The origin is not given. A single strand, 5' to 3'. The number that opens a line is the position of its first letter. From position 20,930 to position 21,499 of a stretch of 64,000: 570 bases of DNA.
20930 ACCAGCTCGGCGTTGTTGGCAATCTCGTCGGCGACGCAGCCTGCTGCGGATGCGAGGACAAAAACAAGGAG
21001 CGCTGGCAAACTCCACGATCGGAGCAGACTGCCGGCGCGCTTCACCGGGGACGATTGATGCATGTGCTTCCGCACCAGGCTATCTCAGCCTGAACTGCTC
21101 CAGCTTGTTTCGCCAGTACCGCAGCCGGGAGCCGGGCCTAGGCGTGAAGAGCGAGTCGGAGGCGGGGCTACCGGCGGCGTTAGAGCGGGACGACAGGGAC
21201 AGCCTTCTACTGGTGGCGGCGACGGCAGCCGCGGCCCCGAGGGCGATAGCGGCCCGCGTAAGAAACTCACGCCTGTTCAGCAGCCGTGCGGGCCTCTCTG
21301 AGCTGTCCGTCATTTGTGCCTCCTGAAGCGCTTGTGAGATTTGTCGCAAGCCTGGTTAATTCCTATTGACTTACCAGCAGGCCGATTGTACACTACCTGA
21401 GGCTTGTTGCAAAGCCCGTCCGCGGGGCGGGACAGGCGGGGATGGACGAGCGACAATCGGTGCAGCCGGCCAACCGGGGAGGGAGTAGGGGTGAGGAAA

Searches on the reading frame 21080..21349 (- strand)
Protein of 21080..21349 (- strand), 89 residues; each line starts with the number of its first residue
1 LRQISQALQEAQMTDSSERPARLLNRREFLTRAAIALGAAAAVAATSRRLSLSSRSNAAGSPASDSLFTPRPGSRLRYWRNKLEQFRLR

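Call 77: search_protein_families(library=pfam, proteins=[window:21080-21349:-], max_evalue=0.01)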
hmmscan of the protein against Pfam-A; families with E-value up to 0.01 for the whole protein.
window:21080-21349:- (89 aa): 1 family
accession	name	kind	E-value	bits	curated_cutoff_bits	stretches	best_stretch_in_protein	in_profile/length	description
PF10399.14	UCR_Fe-S_N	-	0.0025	17.6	24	1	25-45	10-30/41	Ubiquitinol-cytochrome C reductase Fe-S subunit TAT signal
